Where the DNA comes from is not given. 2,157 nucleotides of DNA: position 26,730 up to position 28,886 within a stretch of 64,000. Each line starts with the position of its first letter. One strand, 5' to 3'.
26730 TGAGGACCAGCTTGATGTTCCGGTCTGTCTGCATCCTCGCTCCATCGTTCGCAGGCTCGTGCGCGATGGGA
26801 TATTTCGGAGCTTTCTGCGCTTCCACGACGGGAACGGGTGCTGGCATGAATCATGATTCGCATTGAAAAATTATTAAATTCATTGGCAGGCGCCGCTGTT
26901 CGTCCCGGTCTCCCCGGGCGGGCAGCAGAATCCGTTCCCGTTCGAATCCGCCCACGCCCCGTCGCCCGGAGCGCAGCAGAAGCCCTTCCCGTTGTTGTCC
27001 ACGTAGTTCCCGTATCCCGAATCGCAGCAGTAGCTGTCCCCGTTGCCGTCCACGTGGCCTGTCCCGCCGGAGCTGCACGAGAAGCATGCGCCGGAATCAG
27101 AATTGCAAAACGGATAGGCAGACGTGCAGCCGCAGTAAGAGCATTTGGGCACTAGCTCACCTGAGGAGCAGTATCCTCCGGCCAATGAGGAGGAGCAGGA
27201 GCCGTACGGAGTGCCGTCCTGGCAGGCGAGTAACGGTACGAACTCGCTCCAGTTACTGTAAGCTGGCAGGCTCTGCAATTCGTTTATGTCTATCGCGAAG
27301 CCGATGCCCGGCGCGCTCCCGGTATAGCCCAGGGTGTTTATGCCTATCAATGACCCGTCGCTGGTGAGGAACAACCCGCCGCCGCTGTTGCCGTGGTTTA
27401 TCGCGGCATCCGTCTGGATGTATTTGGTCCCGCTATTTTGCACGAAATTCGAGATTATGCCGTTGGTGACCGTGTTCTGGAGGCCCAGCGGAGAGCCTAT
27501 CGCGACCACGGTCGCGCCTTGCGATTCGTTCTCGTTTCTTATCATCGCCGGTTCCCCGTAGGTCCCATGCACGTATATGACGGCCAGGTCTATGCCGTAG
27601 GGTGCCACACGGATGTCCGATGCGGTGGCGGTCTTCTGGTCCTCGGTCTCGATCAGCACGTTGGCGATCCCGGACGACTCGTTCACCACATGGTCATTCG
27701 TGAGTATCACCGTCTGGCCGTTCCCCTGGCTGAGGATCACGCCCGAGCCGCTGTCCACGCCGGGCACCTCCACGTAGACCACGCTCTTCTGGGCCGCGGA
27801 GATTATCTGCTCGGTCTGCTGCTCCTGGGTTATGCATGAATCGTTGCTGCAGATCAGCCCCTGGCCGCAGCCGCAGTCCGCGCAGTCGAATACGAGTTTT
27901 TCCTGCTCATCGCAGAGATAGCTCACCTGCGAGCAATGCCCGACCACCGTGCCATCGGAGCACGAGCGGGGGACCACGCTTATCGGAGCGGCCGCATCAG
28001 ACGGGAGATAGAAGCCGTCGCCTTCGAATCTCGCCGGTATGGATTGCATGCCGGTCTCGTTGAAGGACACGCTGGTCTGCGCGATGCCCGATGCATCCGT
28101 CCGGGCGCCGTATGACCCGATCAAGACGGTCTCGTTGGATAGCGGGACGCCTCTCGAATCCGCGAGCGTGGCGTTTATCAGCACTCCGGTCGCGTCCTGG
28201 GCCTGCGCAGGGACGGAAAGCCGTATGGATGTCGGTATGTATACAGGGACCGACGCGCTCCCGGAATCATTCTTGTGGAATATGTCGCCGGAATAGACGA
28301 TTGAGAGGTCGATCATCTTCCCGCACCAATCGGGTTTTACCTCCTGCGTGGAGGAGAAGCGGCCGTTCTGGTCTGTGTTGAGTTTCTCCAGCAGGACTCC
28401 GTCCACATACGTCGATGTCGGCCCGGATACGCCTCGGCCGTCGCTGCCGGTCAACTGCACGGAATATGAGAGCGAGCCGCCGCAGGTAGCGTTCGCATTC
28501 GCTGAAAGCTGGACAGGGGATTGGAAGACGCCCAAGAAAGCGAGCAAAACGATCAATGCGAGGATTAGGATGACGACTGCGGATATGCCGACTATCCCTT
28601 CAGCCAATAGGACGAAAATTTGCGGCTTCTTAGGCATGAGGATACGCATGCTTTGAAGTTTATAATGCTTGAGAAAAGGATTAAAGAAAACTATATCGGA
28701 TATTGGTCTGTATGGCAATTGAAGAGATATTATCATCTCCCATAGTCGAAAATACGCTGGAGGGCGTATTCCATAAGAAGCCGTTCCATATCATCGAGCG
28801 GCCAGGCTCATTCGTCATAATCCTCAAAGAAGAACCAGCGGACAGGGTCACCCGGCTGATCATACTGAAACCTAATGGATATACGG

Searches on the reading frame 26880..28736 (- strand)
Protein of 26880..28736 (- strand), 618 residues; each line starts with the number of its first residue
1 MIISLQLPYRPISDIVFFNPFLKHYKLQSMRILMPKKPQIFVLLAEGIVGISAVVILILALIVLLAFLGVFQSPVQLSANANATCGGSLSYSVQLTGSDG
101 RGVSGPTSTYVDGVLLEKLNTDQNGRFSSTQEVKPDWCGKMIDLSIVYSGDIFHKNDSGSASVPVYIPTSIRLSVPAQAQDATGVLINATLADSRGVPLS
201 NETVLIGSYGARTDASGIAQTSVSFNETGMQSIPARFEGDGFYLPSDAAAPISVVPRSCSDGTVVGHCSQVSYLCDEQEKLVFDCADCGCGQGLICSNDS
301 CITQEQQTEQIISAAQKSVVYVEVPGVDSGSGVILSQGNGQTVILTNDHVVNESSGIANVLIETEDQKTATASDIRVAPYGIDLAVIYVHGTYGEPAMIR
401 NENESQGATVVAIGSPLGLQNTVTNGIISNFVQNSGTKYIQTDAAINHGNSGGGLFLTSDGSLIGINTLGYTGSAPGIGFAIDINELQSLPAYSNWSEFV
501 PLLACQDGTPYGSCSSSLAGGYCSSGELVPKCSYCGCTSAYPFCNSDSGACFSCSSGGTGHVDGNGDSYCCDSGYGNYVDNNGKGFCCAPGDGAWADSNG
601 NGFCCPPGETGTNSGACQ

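Call 31: search_protein_families(library=pfam, proteins=[window:26880-28736:-], max_evalue=0.001)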
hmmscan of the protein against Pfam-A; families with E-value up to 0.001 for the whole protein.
window:26880-28736:- (618 aa): 2 families
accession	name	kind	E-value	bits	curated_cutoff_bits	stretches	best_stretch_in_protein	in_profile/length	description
PF13365.12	Trypsin_2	-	3e-21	77.1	27.6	1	330-466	1-144/144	Trypsin-like peptidase domain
PF16640.11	Big_3_5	-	0.00046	21.1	35.5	1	182-252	11-85/88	Bacterial Ig-like domain (group 3)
